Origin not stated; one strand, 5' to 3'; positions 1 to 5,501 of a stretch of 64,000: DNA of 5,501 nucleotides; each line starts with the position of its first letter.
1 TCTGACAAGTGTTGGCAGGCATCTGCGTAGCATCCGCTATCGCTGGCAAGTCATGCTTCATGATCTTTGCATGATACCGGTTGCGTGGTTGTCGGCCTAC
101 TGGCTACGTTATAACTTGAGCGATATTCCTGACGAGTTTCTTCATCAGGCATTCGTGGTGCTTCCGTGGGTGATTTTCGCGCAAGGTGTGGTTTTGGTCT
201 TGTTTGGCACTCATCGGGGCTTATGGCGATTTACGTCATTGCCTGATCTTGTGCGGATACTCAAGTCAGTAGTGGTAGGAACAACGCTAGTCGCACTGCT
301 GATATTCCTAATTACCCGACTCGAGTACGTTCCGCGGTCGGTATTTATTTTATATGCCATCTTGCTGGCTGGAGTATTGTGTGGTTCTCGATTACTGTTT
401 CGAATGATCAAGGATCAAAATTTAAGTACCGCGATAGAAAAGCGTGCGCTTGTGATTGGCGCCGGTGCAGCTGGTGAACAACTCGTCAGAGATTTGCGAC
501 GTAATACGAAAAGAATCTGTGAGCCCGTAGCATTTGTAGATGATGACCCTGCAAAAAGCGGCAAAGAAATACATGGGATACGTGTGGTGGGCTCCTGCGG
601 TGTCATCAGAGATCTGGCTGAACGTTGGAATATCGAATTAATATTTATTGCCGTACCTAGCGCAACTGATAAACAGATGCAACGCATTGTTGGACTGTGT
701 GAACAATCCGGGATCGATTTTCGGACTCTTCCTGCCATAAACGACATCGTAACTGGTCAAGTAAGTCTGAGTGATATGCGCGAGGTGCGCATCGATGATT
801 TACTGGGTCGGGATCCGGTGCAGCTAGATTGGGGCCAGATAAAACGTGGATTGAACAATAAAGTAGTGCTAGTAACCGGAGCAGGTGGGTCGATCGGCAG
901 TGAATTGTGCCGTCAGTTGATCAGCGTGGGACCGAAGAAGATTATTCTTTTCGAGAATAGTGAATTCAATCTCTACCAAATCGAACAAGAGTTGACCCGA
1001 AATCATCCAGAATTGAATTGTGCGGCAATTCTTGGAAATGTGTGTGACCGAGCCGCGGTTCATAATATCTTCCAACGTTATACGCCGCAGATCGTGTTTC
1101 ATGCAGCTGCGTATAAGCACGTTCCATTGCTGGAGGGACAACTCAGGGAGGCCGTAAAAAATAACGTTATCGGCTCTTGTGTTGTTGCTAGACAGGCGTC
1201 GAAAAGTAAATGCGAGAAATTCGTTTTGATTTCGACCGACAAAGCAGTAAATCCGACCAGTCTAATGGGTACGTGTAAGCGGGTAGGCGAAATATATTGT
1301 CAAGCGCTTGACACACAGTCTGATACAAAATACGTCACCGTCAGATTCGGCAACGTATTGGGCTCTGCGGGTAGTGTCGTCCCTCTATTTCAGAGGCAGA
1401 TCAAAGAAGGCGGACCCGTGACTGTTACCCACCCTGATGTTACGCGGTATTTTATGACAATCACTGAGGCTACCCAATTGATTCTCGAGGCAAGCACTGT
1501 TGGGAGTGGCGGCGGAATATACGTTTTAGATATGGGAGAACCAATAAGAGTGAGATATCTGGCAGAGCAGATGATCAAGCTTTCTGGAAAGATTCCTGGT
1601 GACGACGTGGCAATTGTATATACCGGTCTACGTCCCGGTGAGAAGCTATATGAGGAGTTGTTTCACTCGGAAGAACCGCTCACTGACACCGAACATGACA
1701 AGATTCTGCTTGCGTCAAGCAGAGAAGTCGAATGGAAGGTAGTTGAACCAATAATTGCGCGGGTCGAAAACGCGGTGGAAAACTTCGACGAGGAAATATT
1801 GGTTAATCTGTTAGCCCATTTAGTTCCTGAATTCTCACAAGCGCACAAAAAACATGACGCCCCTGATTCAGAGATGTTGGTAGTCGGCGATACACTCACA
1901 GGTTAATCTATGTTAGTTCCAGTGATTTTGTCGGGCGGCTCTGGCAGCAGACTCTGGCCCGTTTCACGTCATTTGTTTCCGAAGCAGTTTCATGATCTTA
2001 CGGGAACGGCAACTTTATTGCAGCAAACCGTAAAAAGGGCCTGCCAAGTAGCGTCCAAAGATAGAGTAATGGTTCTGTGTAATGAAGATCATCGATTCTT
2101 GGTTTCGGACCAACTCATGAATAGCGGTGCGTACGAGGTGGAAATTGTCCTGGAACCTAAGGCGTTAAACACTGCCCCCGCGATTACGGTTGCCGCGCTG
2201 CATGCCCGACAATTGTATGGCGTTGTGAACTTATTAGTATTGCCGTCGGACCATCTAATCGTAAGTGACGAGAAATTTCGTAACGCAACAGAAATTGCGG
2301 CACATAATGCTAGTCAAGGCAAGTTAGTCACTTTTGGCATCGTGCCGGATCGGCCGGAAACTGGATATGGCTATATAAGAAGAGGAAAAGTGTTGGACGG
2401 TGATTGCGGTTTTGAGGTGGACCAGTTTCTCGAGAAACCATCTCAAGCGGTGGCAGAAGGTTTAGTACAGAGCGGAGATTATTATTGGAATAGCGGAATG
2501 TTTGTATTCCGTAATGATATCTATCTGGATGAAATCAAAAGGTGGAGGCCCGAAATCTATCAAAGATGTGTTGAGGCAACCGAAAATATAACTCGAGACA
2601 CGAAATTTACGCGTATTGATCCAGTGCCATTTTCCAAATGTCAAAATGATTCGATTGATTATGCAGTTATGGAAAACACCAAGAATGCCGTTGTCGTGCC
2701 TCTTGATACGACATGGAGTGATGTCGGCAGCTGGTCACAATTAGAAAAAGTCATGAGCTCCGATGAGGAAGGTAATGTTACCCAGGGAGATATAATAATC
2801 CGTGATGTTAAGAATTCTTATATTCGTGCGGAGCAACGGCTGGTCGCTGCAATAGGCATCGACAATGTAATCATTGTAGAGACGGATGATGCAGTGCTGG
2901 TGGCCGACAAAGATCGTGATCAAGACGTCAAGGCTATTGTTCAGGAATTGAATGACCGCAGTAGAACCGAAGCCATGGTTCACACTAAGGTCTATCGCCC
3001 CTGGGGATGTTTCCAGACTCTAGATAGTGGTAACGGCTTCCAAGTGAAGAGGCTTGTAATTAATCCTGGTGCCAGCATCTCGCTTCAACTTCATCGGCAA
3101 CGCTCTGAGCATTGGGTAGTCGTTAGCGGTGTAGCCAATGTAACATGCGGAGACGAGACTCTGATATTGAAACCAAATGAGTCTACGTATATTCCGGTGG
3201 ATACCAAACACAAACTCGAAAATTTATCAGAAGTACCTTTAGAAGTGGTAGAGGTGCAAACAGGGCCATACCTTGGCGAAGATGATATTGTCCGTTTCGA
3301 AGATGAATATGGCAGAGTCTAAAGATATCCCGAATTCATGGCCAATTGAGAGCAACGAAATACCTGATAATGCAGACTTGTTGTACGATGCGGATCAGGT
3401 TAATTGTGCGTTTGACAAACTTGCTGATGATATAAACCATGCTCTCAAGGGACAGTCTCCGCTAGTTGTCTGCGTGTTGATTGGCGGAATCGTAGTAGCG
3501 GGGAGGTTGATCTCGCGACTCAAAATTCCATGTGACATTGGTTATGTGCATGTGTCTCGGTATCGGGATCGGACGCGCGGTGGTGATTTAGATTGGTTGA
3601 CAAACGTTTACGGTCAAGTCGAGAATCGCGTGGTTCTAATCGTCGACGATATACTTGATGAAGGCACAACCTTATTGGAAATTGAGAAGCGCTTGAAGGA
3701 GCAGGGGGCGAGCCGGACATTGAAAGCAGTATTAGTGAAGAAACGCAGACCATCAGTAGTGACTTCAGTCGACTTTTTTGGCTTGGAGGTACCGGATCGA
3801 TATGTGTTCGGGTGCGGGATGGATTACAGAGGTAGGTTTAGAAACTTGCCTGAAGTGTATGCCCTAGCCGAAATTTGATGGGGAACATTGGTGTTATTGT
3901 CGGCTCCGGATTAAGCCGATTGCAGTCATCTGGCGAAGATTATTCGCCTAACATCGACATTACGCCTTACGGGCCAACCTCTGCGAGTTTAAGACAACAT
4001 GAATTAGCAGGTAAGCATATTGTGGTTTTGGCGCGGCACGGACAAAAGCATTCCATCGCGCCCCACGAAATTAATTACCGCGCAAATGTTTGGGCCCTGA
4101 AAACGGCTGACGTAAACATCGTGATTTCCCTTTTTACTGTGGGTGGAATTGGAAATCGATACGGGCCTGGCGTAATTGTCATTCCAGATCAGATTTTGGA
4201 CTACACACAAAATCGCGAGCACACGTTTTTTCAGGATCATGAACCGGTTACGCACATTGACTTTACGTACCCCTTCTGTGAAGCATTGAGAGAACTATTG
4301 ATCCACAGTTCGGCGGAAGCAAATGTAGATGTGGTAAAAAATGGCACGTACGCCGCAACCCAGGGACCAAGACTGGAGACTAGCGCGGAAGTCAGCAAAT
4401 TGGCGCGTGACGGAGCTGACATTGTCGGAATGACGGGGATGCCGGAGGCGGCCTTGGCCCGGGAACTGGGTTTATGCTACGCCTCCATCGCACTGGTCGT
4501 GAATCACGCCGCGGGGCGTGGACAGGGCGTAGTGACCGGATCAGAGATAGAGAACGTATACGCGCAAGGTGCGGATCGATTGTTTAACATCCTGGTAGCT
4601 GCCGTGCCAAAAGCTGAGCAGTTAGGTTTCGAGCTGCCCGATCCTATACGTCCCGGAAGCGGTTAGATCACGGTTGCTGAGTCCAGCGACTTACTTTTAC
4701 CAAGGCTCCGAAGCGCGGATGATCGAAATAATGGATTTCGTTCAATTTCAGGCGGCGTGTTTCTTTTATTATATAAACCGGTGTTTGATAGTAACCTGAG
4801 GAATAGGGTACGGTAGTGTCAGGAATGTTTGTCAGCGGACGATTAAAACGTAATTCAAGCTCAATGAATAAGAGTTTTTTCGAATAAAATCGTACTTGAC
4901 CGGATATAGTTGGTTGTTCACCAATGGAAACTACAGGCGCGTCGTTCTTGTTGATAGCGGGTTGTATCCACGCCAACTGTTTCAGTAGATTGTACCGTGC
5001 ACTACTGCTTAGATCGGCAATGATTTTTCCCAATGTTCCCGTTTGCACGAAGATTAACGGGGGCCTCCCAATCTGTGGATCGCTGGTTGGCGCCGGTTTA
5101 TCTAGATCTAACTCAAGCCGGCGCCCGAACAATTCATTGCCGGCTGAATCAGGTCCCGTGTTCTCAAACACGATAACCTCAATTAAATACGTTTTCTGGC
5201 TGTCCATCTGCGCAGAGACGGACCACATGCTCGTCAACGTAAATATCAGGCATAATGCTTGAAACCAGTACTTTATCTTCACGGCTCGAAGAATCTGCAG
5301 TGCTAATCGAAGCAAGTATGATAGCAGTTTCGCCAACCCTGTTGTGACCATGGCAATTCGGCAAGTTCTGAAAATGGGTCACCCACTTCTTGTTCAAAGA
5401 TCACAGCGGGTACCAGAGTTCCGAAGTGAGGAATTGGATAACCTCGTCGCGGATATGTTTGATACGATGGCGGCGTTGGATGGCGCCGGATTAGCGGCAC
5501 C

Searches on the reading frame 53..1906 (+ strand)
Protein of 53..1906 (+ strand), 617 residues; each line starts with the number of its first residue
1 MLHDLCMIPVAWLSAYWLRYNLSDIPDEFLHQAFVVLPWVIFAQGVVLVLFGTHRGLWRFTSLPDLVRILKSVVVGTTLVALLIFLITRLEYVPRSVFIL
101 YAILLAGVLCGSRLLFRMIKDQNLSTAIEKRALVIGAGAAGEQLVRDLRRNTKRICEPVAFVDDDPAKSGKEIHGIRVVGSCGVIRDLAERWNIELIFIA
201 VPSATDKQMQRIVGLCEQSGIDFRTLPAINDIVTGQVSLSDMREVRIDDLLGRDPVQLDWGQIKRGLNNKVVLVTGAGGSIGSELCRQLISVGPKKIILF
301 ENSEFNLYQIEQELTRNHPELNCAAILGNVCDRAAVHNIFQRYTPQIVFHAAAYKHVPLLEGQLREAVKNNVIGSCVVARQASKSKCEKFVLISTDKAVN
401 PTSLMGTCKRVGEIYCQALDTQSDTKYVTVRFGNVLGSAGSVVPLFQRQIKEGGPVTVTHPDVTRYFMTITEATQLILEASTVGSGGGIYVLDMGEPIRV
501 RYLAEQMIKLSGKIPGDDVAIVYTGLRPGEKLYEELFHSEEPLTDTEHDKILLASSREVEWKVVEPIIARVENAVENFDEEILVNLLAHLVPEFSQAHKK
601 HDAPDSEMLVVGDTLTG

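Call 32: search_protein_families(library=pfam, proteins=[window:53-1906:+], max_evalue=0.00001)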
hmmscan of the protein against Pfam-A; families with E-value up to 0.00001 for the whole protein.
window:53-1906:+ (617 aa): 7 families
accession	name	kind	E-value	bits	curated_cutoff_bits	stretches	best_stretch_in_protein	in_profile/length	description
PF02719.21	Polysacc_synt_2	-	1.2e-113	379.6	20.2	1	272-554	1-291/293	Polysaccharide biosynthesis protein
PF01370.27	Epimerase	-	4.1e-24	85.8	20.9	1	272-483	1-227/240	NAD dependent epimerase/dehydratase family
PF13727.12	CoA_binding_3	-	7.8e-21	75.3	25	1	59-227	10-175/175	CoA-binding domain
PF16363.11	GDP_Man_Dehyd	-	2.2e-14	54.1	27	1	273-396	1-130/332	GDP-mannose 4,6 dehydratase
PF04321.23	RmlD_sub_bind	-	2.5e-13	50.2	27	1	272-460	3-177/287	RmlD substrate binding domain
PF01073.25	3Beta_HSD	-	2.3e-07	30.6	22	1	273-403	1-124/280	3-beta hydroxysteroid dehydrogenase/isomerase family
PF00106.31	adh_short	-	9.6e-07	28.9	26.6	1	270-342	1-70/195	short chain dehydrogenase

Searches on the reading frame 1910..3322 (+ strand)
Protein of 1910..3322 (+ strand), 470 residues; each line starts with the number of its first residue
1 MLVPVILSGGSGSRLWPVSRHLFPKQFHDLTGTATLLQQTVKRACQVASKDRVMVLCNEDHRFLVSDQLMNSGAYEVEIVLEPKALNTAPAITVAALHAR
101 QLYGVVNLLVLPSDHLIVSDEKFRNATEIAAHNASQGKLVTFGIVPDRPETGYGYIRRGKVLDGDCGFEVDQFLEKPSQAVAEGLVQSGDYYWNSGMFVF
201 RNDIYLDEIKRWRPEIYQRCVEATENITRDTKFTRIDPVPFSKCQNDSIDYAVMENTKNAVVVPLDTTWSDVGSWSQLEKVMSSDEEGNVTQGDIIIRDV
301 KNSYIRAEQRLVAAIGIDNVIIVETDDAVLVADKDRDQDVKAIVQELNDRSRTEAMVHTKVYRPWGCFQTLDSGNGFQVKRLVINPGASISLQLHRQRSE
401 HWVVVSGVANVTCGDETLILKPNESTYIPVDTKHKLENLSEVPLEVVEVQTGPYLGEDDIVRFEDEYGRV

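Call 32: search_protein_families(library=pfam, proteins=[window:1910-3322:+], max_evalue=0.00001)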
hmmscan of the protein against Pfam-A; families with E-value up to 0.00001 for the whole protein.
window:1910-3322:+ (470 aa): 5 families
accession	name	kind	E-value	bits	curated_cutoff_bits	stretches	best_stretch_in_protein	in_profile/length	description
PF00483.29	NTP_transferase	-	8.3e-55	186.5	21.2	1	4-286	2-243/245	Nucleotidyl transferase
PF01050.24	MannoseP_isomer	-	2e-46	157.4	23.6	1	352-465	3-116/116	Mannose-6-phosphate isomerase C-terminal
PF22640.1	ManC_GMP_beta-helix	-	1.1e-13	51.3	27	1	298-347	6-55/55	MannoseP isomerase/GMP-like beta-helix domain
PF07883.17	Cupin_2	-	6.7e-12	45.4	27.2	1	382-449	3-69/70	Cupin domain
PF12804.13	NTP_transf_3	-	2.2e-06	28.4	27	1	5-128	2-109/160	MobA-like NTP transferase domain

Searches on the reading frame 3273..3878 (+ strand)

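Call 32: search_protein_families(library=pfam, proteins=[window:3273-3878:+], max_evalue=0.00001)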
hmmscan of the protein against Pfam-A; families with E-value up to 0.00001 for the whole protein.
window:3273-3878:+ (201 aa): 1 family
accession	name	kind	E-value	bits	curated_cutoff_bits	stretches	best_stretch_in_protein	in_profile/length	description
PF00156.33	Pribosyltran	-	5e-19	68.6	26.3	1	37-184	5-156/158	Phosphoribosyl transferase domain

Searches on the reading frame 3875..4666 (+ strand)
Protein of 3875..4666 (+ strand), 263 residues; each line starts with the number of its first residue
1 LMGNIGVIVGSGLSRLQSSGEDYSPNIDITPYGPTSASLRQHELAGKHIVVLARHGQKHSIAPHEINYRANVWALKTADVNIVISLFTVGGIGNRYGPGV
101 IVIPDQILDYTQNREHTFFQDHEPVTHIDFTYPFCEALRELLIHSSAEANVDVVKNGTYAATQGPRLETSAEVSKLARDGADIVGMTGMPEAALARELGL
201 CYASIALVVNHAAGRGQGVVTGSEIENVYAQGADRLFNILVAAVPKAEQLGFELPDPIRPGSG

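Call 32: search_protein_families(library=pfam, proteins=[window:3875-4666:+], max_evalue=0.00001)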
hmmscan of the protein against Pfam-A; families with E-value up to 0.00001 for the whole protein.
window:3875-4666:+ (263 aa): 1 family
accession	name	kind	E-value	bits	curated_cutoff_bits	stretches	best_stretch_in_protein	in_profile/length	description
PF01048.26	PNP_UDP_1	-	6.5e-43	147.2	25.1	1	5-244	2-232/233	Phosphorylase superfamily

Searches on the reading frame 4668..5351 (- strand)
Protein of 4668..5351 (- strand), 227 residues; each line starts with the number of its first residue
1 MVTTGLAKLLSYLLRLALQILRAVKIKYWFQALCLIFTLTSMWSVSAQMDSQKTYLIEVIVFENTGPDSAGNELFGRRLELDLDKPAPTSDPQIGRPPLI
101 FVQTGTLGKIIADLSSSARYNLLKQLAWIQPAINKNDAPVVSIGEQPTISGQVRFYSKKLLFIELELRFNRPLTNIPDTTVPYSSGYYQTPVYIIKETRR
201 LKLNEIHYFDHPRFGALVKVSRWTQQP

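Call 32: search_protein_families(library=pfam, proteins=[window:4668-5351:-], max_evalue=0.00001)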
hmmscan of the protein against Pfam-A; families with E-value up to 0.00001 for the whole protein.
window:4668-5351:- (227 aa): 1 family
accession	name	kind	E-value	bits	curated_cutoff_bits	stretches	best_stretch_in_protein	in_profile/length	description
PF10972.13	CsiV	-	3.3e-18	66.9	27.4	1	37-222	4-229/230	Peptidoglycan-binding protein, CsiV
